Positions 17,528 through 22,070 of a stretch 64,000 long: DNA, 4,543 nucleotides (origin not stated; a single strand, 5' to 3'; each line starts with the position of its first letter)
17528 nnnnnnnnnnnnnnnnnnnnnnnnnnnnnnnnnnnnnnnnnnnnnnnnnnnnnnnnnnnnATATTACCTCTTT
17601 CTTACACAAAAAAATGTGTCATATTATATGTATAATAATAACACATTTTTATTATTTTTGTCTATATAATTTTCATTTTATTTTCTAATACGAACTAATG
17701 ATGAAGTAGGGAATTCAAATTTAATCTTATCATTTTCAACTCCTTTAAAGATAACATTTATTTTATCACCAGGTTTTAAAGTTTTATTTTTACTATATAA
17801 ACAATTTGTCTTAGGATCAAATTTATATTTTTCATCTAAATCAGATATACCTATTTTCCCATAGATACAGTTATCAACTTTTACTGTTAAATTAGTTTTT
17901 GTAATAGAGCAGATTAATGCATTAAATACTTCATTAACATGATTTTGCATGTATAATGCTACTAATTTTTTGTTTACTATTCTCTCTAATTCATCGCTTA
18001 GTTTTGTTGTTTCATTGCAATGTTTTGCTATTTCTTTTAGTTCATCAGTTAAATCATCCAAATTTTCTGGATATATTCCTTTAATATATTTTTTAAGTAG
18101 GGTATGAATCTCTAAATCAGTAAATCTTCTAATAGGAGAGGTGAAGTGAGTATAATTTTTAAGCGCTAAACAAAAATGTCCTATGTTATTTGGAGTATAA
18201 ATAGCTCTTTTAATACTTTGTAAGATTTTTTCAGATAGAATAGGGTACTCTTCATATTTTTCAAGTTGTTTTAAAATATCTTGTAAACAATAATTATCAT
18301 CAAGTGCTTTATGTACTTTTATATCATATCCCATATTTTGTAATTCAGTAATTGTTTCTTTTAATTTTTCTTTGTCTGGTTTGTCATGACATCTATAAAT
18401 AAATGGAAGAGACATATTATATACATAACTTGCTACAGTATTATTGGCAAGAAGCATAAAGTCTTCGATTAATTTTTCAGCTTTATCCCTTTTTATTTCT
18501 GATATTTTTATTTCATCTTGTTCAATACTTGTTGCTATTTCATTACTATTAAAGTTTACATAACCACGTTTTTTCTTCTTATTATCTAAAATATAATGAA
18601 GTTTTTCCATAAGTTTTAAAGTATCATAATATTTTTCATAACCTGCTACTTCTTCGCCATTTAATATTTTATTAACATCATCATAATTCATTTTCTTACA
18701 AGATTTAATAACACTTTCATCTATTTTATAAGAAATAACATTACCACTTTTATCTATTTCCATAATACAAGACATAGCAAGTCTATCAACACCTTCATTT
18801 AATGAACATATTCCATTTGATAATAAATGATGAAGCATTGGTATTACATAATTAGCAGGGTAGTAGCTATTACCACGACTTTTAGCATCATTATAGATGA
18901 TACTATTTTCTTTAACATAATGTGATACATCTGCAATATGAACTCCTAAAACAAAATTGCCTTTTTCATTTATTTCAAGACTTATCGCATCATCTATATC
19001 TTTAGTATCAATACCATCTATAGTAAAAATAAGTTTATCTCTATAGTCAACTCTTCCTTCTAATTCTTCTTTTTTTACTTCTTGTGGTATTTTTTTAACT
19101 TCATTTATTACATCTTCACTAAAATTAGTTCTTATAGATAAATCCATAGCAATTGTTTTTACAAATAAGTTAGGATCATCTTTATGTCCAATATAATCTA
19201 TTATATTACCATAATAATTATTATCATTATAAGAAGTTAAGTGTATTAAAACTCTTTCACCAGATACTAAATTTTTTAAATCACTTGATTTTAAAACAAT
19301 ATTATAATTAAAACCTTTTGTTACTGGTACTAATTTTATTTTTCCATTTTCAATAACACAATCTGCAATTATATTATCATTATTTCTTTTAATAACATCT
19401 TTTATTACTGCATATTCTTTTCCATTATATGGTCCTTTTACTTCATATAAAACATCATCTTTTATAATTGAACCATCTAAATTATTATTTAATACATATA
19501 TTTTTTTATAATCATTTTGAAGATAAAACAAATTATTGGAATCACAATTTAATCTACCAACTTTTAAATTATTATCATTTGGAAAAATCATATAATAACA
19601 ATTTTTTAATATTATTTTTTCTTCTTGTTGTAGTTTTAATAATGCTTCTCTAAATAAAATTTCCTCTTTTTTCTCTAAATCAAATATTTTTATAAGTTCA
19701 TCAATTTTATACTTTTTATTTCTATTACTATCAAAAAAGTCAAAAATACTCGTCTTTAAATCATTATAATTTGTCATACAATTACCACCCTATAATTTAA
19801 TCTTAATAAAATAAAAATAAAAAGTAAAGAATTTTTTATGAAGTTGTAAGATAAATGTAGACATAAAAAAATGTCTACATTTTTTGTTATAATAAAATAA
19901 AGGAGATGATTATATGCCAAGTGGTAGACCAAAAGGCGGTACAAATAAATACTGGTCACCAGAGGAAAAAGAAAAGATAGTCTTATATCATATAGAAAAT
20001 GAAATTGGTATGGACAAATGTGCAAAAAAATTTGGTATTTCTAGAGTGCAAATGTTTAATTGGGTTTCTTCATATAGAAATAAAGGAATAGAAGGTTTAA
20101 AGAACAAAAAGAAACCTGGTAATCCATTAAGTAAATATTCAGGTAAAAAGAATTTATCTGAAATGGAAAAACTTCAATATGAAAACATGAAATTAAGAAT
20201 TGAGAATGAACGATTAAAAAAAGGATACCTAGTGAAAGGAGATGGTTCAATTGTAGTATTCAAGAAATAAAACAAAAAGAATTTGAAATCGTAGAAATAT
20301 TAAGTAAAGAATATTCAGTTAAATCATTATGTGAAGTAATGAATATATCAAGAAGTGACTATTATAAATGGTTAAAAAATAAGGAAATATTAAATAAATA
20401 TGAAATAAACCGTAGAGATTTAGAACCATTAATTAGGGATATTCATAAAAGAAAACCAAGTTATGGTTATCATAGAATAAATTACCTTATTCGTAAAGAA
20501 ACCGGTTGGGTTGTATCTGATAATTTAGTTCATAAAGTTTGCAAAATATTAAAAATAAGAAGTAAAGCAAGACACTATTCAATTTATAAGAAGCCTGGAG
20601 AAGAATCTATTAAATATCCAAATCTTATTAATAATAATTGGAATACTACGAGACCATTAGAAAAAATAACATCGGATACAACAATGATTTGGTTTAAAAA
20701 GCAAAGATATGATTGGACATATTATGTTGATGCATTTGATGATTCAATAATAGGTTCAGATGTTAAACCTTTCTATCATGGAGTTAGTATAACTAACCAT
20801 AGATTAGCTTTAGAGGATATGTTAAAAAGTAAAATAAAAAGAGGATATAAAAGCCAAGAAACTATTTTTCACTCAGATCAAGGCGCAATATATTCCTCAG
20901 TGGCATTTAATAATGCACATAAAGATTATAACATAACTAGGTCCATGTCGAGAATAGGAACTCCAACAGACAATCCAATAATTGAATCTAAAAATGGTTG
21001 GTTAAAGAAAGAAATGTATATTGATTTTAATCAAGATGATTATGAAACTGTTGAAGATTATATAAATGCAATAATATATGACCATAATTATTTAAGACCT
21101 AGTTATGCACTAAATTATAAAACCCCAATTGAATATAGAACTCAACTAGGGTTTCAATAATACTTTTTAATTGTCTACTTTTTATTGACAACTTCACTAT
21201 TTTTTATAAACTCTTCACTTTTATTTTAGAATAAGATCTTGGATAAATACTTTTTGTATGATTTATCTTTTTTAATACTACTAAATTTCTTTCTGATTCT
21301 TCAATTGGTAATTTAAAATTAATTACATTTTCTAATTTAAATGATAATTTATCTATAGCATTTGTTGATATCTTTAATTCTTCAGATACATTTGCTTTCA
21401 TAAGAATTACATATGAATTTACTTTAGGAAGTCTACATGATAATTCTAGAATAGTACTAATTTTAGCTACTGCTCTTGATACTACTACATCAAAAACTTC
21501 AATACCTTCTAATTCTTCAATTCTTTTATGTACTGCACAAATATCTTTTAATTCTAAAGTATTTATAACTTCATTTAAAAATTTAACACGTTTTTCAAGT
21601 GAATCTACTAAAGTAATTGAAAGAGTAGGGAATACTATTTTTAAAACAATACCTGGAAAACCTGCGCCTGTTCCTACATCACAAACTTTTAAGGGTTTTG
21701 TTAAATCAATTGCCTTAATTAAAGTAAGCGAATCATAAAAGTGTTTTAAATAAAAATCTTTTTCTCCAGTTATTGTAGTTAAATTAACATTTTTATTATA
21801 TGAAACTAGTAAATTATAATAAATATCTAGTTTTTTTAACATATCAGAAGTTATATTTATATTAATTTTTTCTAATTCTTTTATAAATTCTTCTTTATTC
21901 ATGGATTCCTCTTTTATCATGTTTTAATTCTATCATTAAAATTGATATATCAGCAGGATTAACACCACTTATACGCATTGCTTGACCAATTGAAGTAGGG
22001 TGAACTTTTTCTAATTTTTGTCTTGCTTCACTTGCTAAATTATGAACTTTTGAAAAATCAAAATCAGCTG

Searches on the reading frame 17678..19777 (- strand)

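Call 10: search_protein_families(library=ncbifam, proteins=[window:17678-19777:-])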
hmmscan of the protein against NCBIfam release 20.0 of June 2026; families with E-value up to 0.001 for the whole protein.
window:17678-19777:- (699 aa): 5 families
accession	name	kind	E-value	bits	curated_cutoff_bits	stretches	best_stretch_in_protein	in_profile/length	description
TIGR02063.1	RNase_R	equivalog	5.1e-177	590.3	597.85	1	7-689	3-707/711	ribonuclease R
TIGR00358.1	3_prime_RNase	superfamily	1.7e-132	442.9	368.6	1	66-684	11-649/657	VacB/RNase II family 3'-5' exoribonuclease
NF008648.0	PRK11642.1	equivalog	8.8e-102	341.8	982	1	18-692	30-725/813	ribonuclease R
NF003455.0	PRK05054.1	equivalog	5.5e-53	180.1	542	1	83-682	33-634/645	exoribonuclease II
TIGR02062.1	RNase_B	equivalog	4.9e-42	143.8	641.9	1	84-681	34-636/646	exoribonuclease II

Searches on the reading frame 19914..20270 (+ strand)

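Call 25: search_protein_families(library=pfam, proteins=[window:19914-20270:+], max_evalue=0.01)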
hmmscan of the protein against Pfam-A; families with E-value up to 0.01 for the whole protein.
window:19914-20270:+ (118 aa): 5 families
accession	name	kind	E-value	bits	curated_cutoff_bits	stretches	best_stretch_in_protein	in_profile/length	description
PF13518.12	HTH_28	-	3.2e-08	34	25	1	18-67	1-49/52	Helix-turn-helix domain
PF01527.26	HTH_Tnp_1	-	5.1e-07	30.3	24.1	1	11-98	4-74/75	Transposase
PF13551.12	HTH_29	-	1.5e-05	25.5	28.1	1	37-76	19-59/64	Winged helix-turn helix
PF13384.12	HTH_23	-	0.0011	19.1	24.6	1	23-63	10-50/50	Homeodomain-like domain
PF13565.12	HTH_32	-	0.0021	19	33.7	0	49-71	4-26/73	Homeodomain-like domain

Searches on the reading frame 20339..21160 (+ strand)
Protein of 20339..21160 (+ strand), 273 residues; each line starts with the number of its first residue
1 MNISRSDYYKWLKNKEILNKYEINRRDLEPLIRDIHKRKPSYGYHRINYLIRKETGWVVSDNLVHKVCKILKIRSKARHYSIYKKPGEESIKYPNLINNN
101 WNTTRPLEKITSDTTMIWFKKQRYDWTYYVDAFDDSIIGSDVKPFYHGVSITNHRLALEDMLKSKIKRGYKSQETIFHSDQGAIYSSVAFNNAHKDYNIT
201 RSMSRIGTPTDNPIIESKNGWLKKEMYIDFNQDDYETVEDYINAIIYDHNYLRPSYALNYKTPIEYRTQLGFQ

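Call 25: search_protein_families(library=pfam, proteins=[window:20339-21160:+], max_evalue=0.01)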
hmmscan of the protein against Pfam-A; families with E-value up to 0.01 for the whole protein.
window:20339-21160:+ (273 aa): 4 families
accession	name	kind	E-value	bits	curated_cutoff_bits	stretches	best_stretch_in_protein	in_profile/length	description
PF13683.12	rve_3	-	3.1e-09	36.9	26.5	1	198-263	2-67/67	Integrase core domain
PF13276.12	HTH_21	-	1.4e-08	35.2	28.1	1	27-78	5-57/60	HTH-like domain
PF00665.32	rve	-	9.1e-08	32.7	32.6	1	104-209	2-102/102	Integrase core domain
PF13333.12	rve_2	-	7e-05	23.3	22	1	219-269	4-54/56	Integrase core domain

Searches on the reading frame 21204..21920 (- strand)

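Call 10: search_protein_families(library=ncbifam, proteins=[window:21204-21920:-])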
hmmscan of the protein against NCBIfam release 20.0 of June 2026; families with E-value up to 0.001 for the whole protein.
window:21204-21920:- (238 aa): 5 families
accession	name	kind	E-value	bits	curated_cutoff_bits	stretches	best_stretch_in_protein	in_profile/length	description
TIGR00138.1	rsmG_gidB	equivalog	2.5e-49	167.4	99.5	1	32-218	2-183/183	16S rRNA (guanine(527)-N(7))-methyltransferase RsmG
TIGR03534.1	RF_mod_PrmC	equivalog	1.6e-06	27.8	199.1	1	69-148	82-162/253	peptide chain release factor N(5)-glutamine methyltransferase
NF008992.0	PRK12335.1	equivalog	0.00016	20.9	303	1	39-151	83-195/289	SAM-dependent methyltransferase TehB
TIGR02469.1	CbiT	equivalog_domain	0.00025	21.3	78.3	1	67-173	11-120/124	precorrin-6Y C5,15-methyltransferase (decarboxylating) subunit CbiT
NF006138.0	PRK08287.1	equivalog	0.00029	20.7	210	1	68-129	24-85/189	decarboxylating cobalt-precorrin-6B (C(15))-methyltransferase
